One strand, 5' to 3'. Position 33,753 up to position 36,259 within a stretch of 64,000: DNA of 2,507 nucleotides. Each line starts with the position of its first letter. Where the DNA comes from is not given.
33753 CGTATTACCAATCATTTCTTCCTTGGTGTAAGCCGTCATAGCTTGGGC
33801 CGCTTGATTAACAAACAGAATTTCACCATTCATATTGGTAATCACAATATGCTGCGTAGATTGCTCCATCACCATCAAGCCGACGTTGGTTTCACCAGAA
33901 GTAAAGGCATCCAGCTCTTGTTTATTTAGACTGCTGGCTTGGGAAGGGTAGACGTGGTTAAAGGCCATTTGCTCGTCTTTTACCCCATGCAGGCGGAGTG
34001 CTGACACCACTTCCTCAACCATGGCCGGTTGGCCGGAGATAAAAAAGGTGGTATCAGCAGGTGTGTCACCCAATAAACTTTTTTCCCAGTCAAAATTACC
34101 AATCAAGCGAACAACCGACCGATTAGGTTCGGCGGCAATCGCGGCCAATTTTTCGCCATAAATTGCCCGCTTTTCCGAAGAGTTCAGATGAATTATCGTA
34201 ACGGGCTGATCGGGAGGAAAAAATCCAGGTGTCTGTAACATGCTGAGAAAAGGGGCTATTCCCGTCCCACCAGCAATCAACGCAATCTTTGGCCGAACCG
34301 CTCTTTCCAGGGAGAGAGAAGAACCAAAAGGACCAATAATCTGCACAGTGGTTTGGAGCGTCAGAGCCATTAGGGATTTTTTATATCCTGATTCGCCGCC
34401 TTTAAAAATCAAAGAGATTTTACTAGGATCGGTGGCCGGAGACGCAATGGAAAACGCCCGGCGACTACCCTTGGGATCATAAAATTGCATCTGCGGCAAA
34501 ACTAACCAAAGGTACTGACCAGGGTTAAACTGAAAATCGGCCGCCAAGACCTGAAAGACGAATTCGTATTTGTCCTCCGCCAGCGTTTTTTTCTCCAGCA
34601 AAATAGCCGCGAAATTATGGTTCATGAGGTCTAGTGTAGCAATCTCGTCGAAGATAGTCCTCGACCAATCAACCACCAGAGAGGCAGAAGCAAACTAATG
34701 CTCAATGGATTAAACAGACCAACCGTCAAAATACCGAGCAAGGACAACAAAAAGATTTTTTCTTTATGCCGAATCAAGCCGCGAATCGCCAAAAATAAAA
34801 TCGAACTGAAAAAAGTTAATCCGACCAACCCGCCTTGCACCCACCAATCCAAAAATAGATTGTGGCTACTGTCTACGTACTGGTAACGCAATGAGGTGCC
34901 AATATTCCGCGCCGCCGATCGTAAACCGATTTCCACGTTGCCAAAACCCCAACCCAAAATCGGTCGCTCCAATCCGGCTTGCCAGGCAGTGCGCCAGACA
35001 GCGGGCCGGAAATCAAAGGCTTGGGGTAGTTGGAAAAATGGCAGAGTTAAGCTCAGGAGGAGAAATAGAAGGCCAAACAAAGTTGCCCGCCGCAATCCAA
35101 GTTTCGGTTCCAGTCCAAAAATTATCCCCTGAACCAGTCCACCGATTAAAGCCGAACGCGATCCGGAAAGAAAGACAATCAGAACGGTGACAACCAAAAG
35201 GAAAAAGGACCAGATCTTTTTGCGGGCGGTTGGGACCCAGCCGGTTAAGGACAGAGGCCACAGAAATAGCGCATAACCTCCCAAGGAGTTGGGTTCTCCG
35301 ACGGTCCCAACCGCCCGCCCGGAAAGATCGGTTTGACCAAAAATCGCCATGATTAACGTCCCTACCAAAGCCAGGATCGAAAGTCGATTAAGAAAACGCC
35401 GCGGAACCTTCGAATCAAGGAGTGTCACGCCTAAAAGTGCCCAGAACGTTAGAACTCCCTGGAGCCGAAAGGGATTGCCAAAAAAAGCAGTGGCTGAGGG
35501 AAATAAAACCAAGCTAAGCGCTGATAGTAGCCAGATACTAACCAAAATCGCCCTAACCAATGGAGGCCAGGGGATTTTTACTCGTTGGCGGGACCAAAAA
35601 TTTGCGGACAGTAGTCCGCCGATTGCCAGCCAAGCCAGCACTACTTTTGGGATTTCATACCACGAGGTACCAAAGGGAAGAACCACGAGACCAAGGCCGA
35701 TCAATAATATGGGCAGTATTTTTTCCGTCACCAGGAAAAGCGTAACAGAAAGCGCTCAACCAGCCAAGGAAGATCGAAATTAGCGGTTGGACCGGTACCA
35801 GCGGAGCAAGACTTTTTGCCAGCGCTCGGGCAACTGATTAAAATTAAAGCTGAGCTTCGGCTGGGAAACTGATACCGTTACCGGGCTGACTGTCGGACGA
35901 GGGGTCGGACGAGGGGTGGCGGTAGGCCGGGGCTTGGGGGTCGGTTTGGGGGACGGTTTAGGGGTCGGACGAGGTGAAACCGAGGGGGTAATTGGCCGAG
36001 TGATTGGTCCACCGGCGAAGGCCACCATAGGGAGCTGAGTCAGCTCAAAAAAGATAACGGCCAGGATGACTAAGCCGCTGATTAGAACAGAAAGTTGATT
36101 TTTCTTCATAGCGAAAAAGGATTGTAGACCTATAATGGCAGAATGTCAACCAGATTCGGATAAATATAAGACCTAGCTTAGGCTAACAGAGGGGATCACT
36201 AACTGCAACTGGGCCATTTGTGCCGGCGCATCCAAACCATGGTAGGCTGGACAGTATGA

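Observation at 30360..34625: Unusual signalling module: output-less Cache membrane sensor, receiver-only regulator, and a soluble FNR-like/PAS histidine kinase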

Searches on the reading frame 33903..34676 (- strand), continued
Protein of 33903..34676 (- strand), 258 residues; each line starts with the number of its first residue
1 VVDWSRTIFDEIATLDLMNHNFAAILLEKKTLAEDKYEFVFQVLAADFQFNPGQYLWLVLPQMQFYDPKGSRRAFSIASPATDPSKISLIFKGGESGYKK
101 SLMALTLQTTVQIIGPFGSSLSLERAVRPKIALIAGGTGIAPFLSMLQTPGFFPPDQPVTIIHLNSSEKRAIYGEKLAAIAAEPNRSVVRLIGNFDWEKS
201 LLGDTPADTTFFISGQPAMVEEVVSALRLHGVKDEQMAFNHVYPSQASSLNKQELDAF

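Call 73: search_protein_families(library=pfam, proteins=[L075:9983-11227:+, L075:11814-13349:+, L075:13321-14961:+, L085:1836-3611:+], max_evalue=0.001)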
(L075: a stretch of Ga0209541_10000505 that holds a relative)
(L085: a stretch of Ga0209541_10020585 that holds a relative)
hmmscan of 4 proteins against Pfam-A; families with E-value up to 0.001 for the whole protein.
L075:9983-11227:+ (414 aa): 8 families
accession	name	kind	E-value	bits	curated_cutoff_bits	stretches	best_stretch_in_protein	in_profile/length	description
PF00175.26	NAD_binding_1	-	8e-13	49.4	22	1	121-213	1-107/109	Oxidoreductase NAD-binding domain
PF13426.13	PAS_9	-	5.2e-11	43.2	27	1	263-363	3-102/103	PAS domain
PF00989.32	PAS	-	1.8e-09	38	22.6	1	256-361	6-112/113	PAS fold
PF00970.30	FAD_binding_6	-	9.2e-09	36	21.1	1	13-109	2-97/99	Oxidoreductase FAD-binding domain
PF08447.18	PAS_3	-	5.1e-08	33.5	25.6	1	273-358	1-88/89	PAS fold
PF08448.16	PAS_4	-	1.9e-06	28.5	23.1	1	263-365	7-108/110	PAS fold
PF08030.17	NAD_binding_6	-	0.00022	21.8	22.2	1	118-174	3-65/156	Ferric reductase NAD binding domain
PF22290.1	DmmA-like_N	-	0.00062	20.7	33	0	119-227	21-124/124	Dimethylamine monooxygenase subunit DmmA-like, N-terminal domain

L075:11814-13349:+ (511 aa): 6 families
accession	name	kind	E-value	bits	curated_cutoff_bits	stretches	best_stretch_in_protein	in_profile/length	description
PF03924.19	CHASE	-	3.1e-38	131.9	25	1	84-265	1-180/189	CHASE domain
PF00989.32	PAS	-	8e-20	71.4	22.6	1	349-455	6-113/113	PAS fold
PF13426.13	PAS_9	-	5.4e-18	65.6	27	1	355-457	2-103/103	PAS domain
PF08448.16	PAS_4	-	7.3e-10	39.5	23.1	1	352-459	3-109/110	PAS fold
PF08447.18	PAS_3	-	5.9e-09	36.5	25.6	1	369-451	4-88/89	PAS fold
PF13188.13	PAS_8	-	1.7e-05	25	21.8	1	348-392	5-50/65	PAS domain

L075:13321-14961:+ (546 aa): 6 families
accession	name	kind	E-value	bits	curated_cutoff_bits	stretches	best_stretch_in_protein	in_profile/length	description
PF02518.31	HATPase_c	-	3.2e-25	89.1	26.4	1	409-517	2-109/111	Histidine kinase-, DNA gyrase B-, and HSP90-like ATPase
PF13426.13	PAS_9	-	1.1e-18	67.8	27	2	176-287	2-102/103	PAS domain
PF00512.31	HisKA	-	1.3e-17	64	26.9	1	295-363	1-66/66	His Kinase A (phospho-acceptor) domain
PF00989.32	PAS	-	1.8e-17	63.8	22.6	1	168-286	4-113/113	PAS fold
PF08448.16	PAS_4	-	3.6e-10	40.5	23.1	1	173-290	3-109/110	PAS fold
PF13188.13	PAS_8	-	1e-08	35.2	21.8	1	170-219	6-52/65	PAS domain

L085:1836-3611:+ (591 aa): 9 families
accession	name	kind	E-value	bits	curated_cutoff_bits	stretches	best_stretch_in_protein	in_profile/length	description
PF02518.31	HATPase_c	-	2.3e-25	89.6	26.4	1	476-586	1-110/111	Histidine kinase-, DNA gyrase B-, and HSP90-like ATPase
PF00512.31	HisKA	-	4.1e-17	62.4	26.9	1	364-431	2-66/66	His Kinase A (phospho-acceptor) domain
PF13426.13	PAS_9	-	9.2e-14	52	27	1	255-356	3-103/103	PAS domain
PF00989.32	PAS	-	3.8e-12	46.6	22.6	1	246-354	4-113/113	PAS fold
PF00175.26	NAD_binding_1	-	1.2e-09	39.3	22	1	113-205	1-107/109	Oxidoreductase NAD-binding domain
PF08448.16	PAS_4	-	6.2e-07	30.1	23.1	1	256-358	8-109/110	PAS fold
PF08447.18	PAS_3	-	1.1e-06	29.2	25.6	1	265-350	1-88/89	PAS fold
PF00970.30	FAD_binding_6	-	3e-05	24.7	21.1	1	9-99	5-95/99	Oxidoreductase FAD-binding domain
PF13188.13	PAS_8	-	0.00082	19.6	21.8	0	256-293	14-49/65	PAS domain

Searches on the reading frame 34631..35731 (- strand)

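Call 3: search_protein_families(library=pfam, proteins=[window:34631-35731:-], max_evalue=0.01)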
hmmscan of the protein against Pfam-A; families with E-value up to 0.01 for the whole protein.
window:34631-35731:- (366 aa): 1 family
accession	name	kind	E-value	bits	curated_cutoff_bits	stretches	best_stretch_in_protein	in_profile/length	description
PF04932.20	Wzy_C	-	8.2e-14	52.1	31.7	1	177-308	1-148/149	O-Antigen ligase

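Call 4: search_protein_families(library=ncbifam, proteins=[window:34631-35731:-], max_evalue=0.01)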
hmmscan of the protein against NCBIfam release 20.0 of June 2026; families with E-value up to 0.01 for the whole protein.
window:34631-35731:- (366 aa): 0 families

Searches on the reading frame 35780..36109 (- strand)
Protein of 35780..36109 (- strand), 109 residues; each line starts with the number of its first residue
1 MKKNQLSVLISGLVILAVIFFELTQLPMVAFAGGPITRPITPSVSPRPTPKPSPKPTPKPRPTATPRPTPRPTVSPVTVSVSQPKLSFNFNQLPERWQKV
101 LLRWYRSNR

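Call 67: search_protein_families(library=pfam, proteins=[window:35780-36109:-], max_evalue=10)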
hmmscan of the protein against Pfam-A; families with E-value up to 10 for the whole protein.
window:35780-36109:- (109 aa): 1 family
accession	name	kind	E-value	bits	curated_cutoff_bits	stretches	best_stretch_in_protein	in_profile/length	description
PF21784.3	Bflower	-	1.4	9.8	25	1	24-76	56-109/116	4-fold beta flower protein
